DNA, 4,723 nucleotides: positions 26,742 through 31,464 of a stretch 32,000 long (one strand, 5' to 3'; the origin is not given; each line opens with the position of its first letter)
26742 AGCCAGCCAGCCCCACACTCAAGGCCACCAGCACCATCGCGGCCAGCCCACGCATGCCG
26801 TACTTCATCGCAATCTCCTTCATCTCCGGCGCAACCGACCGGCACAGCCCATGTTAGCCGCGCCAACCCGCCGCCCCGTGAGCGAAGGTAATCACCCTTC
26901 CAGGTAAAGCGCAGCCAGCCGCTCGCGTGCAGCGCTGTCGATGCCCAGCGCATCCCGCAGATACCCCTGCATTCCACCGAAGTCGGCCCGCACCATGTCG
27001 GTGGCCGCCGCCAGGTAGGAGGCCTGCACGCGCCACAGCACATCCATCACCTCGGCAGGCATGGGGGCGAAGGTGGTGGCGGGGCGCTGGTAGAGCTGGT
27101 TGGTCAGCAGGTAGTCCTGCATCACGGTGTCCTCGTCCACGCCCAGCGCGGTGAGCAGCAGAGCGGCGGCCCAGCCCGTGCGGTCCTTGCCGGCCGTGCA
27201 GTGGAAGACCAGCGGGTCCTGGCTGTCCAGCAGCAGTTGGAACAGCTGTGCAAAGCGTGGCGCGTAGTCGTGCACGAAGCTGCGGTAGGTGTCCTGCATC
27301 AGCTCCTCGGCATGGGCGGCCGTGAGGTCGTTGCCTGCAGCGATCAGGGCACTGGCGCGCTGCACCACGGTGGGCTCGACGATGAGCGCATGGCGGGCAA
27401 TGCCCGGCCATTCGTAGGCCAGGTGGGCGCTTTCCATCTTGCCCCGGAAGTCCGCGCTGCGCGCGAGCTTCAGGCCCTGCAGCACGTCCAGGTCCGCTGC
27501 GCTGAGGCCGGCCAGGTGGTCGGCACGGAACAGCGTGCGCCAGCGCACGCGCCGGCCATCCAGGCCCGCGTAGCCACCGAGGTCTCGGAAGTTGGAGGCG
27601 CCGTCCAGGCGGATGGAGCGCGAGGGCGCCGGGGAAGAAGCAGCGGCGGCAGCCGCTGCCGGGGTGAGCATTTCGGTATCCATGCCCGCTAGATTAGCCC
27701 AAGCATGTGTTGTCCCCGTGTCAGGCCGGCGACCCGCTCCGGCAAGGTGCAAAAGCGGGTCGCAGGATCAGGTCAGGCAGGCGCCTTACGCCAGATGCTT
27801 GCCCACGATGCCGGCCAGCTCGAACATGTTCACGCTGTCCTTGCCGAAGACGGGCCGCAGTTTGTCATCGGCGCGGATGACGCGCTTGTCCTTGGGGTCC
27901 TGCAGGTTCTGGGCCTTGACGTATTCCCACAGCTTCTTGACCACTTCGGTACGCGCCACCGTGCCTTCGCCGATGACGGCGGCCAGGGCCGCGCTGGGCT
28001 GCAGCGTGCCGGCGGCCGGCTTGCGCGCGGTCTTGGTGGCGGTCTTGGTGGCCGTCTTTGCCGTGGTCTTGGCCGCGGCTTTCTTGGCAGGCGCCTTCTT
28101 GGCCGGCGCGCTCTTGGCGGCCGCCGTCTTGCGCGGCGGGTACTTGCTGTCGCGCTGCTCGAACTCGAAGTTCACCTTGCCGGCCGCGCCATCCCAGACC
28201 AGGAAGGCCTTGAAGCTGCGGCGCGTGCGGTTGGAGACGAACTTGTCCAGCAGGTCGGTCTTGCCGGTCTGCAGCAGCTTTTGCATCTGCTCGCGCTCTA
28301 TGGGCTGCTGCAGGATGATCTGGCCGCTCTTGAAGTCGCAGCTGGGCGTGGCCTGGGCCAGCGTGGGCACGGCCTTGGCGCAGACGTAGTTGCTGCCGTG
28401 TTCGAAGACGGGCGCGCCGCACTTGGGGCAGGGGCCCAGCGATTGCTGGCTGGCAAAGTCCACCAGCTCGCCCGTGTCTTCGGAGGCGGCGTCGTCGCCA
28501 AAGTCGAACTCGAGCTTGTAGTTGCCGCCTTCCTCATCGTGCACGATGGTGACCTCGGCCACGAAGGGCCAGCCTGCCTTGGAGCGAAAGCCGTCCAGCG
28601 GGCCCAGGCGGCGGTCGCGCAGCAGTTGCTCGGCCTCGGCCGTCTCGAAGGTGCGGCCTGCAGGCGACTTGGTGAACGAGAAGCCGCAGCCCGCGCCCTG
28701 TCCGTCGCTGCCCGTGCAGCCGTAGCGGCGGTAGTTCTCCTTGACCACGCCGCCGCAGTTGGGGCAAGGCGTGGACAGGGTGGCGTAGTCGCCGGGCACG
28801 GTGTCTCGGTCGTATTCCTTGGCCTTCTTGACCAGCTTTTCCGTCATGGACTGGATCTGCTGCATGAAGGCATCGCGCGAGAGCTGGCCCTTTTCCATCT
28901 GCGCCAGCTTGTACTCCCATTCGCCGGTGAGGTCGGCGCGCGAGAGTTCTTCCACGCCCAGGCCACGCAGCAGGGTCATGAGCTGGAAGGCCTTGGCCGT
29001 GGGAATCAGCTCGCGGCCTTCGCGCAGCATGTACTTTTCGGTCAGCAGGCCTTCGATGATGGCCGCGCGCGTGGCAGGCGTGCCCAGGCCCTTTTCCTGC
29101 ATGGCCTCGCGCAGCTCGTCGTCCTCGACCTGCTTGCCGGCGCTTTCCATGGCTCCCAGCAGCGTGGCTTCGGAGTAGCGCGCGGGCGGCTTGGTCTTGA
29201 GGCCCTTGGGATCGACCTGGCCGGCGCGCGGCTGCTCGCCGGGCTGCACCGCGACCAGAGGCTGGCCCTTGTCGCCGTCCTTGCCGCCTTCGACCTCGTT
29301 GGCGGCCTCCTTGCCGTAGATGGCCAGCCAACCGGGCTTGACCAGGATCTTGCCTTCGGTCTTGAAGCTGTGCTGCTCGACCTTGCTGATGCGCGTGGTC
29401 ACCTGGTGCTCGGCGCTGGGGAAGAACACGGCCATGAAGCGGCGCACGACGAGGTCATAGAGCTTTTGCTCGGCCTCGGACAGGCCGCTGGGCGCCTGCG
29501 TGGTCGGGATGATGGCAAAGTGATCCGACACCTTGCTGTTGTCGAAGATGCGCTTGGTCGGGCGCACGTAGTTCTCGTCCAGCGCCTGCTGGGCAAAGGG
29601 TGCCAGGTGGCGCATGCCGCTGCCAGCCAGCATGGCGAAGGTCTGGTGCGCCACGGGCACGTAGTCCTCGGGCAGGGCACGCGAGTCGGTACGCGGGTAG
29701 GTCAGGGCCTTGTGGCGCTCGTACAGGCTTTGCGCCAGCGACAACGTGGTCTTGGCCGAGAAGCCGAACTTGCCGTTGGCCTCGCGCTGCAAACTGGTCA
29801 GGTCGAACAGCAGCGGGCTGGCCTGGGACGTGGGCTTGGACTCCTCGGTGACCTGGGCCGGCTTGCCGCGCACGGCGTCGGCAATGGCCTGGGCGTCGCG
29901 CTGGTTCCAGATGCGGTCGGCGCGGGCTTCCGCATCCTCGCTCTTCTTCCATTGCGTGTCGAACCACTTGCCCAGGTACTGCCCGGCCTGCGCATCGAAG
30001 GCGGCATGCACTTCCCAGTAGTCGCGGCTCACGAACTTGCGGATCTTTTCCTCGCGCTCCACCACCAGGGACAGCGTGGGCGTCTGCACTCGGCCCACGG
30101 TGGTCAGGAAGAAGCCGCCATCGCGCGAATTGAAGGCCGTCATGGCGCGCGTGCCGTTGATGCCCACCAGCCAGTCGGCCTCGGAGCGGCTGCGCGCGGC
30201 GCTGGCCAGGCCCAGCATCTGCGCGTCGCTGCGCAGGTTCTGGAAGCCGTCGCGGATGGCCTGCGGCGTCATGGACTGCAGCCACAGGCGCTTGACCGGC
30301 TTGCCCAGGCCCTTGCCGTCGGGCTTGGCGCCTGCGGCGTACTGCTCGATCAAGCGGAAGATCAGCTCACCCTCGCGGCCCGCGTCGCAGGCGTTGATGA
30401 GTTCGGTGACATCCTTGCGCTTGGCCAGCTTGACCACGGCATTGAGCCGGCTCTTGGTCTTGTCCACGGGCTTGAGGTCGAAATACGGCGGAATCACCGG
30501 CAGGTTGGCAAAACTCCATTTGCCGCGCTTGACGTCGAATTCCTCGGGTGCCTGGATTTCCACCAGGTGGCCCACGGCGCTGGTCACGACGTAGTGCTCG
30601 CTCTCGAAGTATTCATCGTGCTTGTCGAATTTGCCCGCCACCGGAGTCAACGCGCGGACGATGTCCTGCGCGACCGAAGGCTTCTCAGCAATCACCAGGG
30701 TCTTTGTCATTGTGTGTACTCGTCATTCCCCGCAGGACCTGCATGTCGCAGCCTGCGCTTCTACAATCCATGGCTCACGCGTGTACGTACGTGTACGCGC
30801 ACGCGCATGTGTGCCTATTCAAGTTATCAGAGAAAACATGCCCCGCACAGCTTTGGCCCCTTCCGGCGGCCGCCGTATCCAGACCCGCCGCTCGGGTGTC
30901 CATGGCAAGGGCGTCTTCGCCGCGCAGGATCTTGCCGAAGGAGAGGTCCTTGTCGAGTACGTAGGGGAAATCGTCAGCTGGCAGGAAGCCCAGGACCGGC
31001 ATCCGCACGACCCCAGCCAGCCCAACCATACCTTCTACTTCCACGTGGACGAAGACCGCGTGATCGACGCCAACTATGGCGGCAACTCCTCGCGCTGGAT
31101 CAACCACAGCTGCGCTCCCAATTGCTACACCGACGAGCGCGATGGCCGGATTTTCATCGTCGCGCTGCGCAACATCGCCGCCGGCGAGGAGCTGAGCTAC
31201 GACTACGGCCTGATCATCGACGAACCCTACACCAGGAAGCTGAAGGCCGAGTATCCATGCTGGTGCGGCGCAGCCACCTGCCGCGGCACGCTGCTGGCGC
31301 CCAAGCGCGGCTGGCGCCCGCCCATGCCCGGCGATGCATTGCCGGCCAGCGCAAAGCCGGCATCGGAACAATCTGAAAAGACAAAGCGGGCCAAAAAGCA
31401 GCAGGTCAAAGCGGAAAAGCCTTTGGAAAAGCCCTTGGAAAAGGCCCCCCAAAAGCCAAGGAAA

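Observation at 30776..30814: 39-nt perfect alternating pyrimidine-purine (Z-DNA-prone) tract in the promoter region shared by a topoisomerase gene and the SET-birA operon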

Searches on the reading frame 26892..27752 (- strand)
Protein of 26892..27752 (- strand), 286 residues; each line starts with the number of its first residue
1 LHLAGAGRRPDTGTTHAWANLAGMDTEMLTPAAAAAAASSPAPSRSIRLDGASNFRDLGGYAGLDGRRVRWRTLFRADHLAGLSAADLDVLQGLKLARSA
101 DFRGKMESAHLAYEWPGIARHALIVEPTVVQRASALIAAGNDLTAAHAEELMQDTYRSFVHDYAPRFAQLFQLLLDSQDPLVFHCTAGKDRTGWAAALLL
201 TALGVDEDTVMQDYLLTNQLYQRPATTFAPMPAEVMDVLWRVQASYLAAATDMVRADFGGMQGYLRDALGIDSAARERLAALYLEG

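Call 22: search_protein_families(library=pfam, proteins=[window:26892-27752:-])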
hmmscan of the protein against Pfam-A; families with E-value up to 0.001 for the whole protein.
window:26892-27752:- (286 aa): 2 families
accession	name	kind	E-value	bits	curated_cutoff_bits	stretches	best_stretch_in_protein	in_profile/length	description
PF13350.11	Y_phosphatase3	-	3.6e-70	237.1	22.2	1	47-285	1-240/240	Tyrosine phosphatase family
PF22784.1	PTP-SAK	-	0.0001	22.8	27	1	171-211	77-120/153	Swiss Army Knife protein, DSP-PTPase phosphatase domain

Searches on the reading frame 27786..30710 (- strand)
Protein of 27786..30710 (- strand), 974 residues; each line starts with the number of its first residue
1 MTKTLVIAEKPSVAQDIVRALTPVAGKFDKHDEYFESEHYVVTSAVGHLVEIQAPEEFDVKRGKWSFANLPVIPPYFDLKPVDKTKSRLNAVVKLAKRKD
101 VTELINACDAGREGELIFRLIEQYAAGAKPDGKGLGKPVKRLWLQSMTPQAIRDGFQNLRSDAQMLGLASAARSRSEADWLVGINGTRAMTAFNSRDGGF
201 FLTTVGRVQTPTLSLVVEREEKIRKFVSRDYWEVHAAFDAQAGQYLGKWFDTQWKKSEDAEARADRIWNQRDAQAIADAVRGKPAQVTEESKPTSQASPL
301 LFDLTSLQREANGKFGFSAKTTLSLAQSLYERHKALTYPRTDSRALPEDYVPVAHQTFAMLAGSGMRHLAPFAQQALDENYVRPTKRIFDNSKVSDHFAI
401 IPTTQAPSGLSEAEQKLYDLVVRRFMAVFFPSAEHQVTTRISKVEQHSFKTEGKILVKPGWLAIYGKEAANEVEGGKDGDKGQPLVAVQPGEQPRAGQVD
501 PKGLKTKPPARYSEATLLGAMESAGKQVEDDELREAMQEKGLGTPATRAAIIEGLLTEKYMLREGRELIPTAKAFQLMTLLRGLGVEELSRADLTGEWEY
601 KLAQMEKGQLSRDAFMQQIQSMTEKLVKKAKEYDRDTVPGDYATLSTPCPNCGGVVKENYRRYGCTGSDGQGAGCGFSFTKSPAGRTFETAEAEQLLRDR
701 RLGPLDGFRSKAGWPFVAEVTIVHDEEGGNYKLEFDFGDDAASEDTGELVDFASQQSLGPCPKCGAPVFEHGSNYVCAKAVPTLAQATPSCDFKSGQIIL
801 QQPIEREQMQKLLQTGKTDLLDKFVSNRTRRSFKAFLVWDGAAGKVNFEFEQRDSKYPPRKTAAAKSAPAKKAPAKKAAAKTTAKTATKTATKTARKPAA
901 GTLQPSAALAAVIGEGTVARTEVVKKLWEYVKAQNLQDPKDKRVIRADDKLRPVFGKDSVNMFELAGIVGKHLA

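Call 22: search_protein_families(library=pfam, proteins=[window:27786-30710:-])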
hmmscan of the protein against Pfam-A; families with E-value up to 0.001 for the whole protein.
window:27786-30710:- (974 aa): 4 families
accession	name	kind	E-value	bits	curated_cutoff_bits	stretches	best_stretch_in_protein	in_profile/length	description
PF01131.25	Topoisom_bac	-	3.6e-110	369.2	35.1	1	168-617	6-411/411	DNA topoisomerase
PF13342.12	Toprim_Crpt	-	1.1e-34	118.7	32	2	790-851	1-60/60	C-terminal repeat of topoisomerase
PF02201.23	SWIB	-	2.1e-27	95.1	25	1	904-973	4-74/74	SWIB/MDM2 domain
PF01751.28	Toprim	-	4.1e-08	33.7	23.1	1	4-126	1-81/96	Toprim domain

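Call 41: search_protein_families(library=ncbifam, proteins=[window:27786-30710:-])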
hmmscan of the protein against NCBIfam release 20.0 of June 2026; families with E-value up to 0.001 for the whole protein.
window:27786-30710:- (974 aa): 12 families
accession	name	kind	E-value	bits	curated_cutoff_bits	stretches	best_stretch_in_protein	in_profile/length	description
NF011313.0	PRK14724.1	equivalog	0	2071.3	1088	1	1-974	1-988/988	DNA topoisomerase III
NF006032.0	PRK08173.1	equivalog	0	1464.5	1058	1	1-895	1-857/863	DNA topoisomerase III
NF005829.0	PRK07726.1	subfamily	5.3e-189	630.1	597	1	3-668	1-632/669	DNA topoisomerase 3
TIGR01056.1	topB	subfamily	3.9e-167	557.8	515.75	1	3-651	2-625/706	DNA topoisomerase III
TIGR01057.1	topA_arch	equivalog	7.1e-83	278.9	458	1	7-656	1-599/618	DNA topoisomerase I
NF004438.0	PRK05776.1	equivalog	3.4e-81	273.4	793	1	3-635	9-587/677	DNA topoisomerase I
TIGR01051.1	topA_bact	equivalog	1.4e-64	219.2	456.4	1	33-664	15-614/632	type I DNA topoisomerase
NF005555.0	PRK07220.1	equivalog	8.3e-64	216.1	635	1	5-633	3-571/740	DNA topoisomerase I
NF004966.0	PRK06319.1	equivalog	3.1e-56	191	868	2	37-572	22-523/862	DNA topoisomerase I/SWI domain fusion protein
NF006451.0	PRK08780.1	equivalog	8.3e-51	173.3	1265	1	80-636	55-583/824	DNA topoisomerase I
NF011532.0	PRK14973.1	equivalog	2.9e-50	171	930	1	5-656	3-598/936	DNA topoisomerase I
TIGR01054.1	rgy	equivalog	2.5e-28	98.2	471.7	2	83-471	703-1047/1172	reverse gyrase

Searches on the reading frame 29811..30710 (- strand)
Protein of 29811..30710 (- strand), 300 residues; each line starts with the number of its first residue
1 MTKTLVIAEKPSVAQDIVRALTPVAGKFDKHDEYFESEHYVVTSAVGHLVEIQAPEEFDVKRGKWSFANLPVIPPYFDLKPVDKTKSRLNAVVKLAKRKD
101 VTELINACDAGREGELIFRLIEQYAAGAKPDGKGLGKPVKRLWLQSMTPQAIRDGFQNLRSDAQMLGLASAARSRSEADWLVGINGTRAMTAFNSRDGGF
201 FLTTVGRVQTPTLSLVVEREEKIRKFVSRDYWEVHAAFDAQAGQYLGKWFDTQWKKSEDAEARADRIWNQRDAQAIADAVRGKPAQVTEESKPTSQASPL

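Call 7: find_related_loci(query=window:29811-30710:-, collection=genome_contigs, flank=2500)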
Query window:29811-30710:- (300 aa) in genome_contigs; peptide patterns used: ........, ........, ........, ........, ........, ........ (x = any residue, [..] = any of these).
600 stretches matched a pattern (row limit reached: there are more); 586 encode a relative of the query (tblastn E <= 1e-3); the best 80 are kept; 80 distinct loci.
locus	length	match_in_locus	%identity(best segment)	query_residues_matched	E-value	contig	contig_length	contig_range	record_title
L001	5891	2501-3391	90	1-300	0e+0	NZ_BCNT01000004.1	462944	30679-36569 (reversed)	Comamonas terrae strain NBRC 106524, whole genome shotgun sequence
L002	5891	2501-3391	91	1-300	3e-178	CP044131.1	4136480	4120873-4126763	Comamonas testosteroni strain NFYY023 chromosome, complete genome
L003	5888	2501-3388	90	1-299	7e-178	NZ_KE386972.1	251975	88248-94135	Comamonas composti DSM 21721 G486DRAFT_scaffold00007.7, whole genome shotgun sequence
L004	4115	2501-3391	87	1-300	7e-180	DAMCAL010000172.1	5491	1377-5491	MAG TPA_asm: Burkholderiaceae bacterium isolate CTOTU49484 NODE_530_length_5491_cov_8.356696, whole genome shotgun seque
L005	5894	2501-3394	87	1-300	3e-176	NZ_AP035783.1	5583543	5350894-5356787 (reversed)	Acidovorax sacchari strain HC-19 chromosome, complete genome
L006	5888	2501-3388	86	1-300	5e-177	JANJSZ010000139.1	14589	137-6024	MAG: Acidovorax sp. isolate RXF3_metabat.bin.4 RXF3_k141_18448, whole genome shotgun sequence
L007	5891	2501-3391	87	1-300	4e-176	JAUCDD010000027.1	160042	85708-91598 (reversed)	MAG: Melaminivora sp. isolate R32x_68d_np_Bin2.10 contig_917, whole genome shotgun sequence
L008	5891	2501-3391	85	1-300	6e-176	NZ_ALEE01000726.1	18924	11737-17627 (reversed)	Melaminivora alkalimesophila strain CY1 1000726, whole genome shotgun sequence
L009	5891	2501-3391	86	1-300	1e-175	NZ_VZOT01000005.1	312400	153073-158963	Comamonas kerstersii strain CCUG 15333 contig_0000005, whole genome shotgun sequence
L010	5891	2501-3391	85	1-300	1e-175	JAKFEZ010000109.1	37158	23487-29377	MAG: Ramlibacter sp. isolate LC086 contig-124_966, whole genome shotgun sequence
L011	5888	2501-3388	86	1-299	2e-175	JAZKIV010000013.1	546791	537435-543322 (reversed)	MAG: Pseudomonadota bacterium isolate ADI_DC_SW_02_SPN_11032020-bin063 DCSW02SPN_B063_0_000000000013, whole genome shotg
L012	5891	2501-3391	86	1-300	6e-175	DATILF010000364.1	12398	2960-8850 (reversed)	MAG TPA_asm: Ramlibacter sp. isolate SMAG_U15737 k141_200182, whole genome shotgun sequence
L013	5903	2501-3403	85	1-300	8e-175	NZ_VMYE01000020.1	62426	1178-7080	Extensimonas perlucida strain HX2-24 Scaffold20, whole genome shotgun sequence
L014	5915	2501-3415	83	1-300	1e-174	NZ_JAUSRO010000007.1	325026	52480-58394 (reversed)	Variovorax ginsengisoli strain DS1607 Ga0466856_07, whole genome shotgun sequence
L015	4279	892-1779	85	1-299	7e-177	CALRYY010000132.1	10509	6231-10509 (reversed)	MAG: Ramlibacter sp. 2FC isolate JJ-MAA6-279-5-m2-bin101 genome assembly, contig: JJ-MAA6-279-C232, whole genome shotgun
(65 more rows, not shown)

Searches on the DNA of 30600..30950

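Call 12: search_rna_families(source=window, start=30600, end=30950, threshold=evalue, max_evalue=10)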
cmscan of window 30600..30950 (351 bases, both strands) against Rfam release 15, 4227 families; matches with E-value up to 10: 5.
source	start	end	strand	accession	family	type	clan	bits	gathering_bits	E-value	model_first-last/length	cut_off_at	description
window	30772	30814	-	RF04217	mir-297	Gene; miRNA;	-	16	90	4.5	1-71/71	no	mir-297 microRNA precursor family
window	30783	30818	+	RF04176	mir-3149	Gene; miRNA;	-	15.8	100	3.3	1-83/83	no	mir-3149 microRNA precursor family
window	30781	30817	+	RF04217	mir-297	Gene; miRNA;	-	15.6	90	5.6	1-71/71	no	mir-297 microRNA precursor family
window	30666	30735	-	RF01160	sn2841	Gene; snRNA; snoRNA; CD-box;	-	15.1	45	2.6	1-72/72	no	Small nucleolar RNA sn2841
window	30842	30917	-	RF02151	MIMT1_1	Gene; lncRNA;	-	12.6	45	4.9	1-88/88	no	MER1 repeat containing imprinted transcript 1 conserved region 1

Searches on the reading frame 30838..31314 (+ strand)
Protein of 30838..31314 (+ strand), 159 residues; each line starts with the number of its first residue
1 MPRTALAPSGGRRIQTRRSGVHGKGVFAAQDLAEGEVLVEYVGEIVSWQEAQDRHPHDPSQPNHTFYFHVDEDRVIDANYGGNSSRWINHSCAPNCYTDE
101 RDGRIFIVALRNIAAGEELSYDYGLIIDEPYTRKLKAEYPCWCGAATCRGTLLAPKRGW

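Call 20: find_homologous_proteins(query=window:30838-31314:+, max_evalue=1e-10)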
Query seq(159 aa) (159 aa): 7959 proteins with E <= 1e-10 among 8000 candidates; the best 120 are listed.
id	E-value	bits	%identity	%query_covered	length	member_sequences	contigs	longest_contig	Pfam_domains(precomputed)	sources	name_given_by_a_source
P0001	5.3e-97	341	87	100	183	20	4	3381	PF00856.34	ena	-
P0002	7.8e-96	337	91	92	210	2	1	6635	PF00856.34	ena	-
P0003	1.3e-95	336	-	-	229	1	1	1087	PF00856.34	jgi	jgi:SET domain-containing protein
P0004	1.3e-95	336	89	100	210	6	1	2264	PF00856.34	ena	-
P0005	9.3e-94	330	85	100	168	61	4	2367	PF00856.34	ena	-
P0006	8.4e-93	327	82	100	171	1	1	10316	PF00856.34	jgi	jgi:SET domain-containing protein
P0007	2.5e-92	326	84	100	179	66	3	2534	PF00856.34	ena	-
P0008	3.0e-92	325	85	100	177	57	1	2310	PF00856.34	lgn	-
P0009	5.3e-92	324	83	100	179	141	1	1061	PF00856.34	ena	-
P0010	1.0e-91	324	89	94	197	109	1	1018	PF00856.34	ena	-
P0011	1.4e-91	323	88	95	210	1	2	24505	PF00856.34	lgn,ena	-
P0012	2.5e-91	322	84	100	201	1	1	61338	PF00856.34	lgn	-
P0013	3.6e-91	322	89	94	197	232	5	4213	PF00856.34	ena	-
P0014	3.7e-91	322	89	94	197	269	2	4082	PF00856.34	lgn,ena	-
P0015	8.0e-91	321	87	91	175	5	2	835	PF00856.34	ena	-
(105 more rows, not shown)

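Call 55: search_protein_representatives(protein=window:30838-31314:+)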
Query: 159 residues. Proteins with E-value up to 0.001 (for the whole library): 16035; up to 1e-10: 5269; up to 1e-30: 192. The best 150 are listed.
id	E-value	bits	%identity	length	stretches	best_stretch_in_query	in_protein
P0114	2.8e-85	300.9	80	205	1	7-158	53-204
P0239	1.6e-74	265.9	72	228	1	5-156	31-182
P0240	8.4e-72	257.1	74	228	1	11-156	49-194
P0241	4.5e-68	244.9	69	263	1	9-158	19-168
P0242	7.7e-62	224.7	63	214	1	9-157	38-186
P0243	4.5e-58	212.4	66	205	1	9-158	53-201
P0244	5.5e-57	208.8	56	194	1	5-157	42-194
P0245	6.1e-55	202.2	64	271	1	4-156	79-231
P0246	7.4e-54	198.7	67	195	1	36-157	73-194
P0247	9.2e-54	198.4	76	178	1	52-157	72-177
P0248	2.2e-53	197.1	59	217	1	12-154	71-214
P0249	3.2e-53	196.6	58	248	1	7-157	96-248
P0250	1.1e-52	194.9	59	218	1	10-155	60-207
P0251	1.7e-52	194.3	72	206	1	8-121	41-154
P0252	1.8e-52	194.1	59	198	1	8-158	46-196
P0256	1.3e-49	184.9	57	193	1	15-157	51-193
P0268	6.9e-46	172.7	54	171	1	8-155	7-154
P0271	2.6e-45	170.9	54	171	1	13-154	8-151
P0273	8.4e-45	169.2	50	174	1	9-157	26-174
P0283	1.0e-42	162.4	51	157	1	6-157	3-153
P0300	3.5e-40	154.2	51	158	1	10-155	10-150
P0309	4.6e-39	150.5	49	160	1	3-157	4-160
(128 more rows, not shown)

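Call 56: list_cluster_members(proteins=[P0242, P0244, P0252, P0256, P0268, P0271, P0273, P0283, P0300, P0309])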
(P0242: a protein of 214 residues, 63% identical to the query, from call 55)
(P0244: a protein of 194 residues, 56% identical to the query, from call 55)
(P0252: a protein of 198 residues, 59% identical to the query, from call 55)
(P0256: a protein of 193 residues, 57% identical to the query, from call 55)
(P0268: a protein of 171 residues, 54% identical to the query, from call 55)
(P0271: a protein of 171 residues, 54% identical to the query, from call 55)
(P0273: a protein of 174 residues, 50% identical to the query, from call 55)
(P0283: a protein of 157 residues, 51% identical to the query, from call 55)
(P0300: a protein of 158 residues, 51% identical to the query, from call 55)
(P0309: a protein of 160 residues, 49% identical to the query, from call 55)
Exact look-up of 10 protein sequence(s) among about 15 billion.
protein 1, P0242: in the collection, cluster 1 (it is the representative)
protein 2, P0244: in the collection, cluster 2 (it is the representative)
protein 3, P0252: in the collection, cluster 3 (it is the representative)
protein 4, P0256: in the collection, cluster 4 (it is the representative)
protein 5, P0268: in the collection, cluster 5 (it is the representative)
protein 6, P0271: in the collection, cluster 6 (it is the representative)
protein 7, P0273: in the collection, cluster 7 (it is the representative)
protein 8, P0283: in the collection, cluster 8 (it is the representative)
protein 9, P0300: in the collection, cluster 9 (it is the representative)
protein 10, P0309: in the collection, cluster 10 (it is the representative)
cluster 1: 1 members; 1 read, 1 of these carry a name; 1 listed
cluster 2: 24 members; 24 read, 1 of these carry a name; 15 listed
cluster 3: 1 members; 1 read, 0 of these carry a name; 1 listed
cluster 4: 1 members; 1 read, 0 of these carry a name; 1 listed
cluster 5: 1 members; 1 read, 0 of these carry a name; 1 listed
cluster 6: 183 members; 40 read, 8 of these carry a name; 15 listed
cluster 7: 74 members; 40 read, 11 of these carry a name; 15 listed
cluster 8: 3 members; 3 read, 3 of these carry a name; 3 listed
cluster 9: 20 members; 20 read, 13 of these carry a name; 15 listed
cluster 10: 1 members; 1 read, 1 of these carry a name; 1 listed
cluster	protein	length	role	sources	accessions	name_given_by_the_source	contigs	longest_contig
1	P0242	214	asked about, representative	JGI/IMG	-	uncharacterized protein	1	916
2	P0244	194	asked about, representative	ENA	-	-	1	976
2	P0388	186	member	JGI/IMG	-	uncharacterized protein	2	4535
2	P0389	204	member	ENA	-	-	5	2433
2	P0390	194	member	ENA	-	-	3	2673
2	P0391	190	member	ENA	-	-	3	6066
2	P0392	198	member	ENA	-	-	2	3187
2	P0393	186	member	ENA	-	-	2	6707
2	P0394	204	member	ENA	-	-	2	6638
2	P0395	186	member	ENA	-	-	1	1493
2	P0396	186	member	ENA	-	-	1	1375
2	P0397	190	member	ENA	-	-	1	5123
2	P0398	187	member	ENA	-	-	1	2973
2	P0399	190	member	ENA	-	-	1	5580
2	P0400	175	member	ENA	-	-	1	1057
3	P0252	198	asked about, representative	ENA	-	-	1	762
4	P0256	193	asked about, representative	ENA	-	-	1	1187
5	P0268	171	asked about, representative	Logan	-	-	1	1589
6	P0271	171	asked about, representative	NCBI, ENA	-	-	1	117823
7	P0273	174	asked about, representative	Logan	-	-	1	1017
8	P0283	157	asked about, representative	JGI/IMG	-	SET domain-containing protein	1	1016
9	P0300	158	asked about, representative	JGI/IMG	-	uncharacterized protein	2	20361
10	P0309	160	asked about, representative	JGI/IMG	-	SET domain-containing protein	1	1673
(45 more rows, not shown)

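Call 57: find_related_loci(query=P0271, collection=metagenome_contigs, flank=2000)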
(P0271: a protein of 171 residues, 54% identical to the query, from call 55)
Query P0271 (171 aa) in metagenome_contigs; peptide patterns used: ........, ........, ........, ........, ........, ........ (x = any residue, [..] = any of these).
600 stretches matched a pattern (row limit reached: there are more); 550 encode a relative of the query (tblastn E <= 1e-3); the best 80 are kept; 80 distinct loci.
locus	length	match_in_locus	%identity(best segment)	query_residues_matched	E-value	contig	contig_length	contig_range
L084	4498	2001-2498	93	1-170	3e-107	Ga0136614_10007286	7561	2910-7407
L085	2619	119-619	91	1-170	5e-106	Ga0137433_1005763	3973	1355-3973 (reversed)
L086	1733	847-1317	93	1-157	1e-106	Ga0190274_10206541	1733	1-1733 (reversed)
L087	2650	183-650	81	1-156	1e-89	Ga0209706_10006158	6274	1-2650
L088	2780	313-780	79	1-156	6e-86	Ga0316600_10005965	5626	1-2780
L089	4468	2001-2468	77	1-156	2e-85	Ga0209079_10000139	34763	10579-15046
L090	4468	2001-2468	78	1-156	4e-85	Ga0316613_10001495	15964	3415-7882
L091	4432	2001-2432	83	9-152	1e-83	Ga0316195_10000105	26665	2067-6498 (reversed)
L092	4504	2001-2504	71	2-168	2e-82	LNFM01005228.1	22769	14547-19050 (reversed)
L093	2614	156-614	73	5-156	9e-81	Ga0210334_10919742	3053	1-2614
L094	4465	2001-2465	74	1-155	4e-80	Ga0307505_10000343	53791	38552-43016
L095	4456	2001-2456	76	5-155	1e-79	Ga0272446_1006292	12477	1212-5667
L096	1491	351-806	73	2-152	8e-83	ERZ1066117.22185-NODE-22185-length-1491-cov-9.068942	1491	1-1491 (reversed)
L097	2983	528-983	73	2-152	5e-79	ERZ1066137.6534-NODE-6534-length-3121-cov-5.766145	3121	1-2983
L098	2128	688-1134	76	6-155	2e-80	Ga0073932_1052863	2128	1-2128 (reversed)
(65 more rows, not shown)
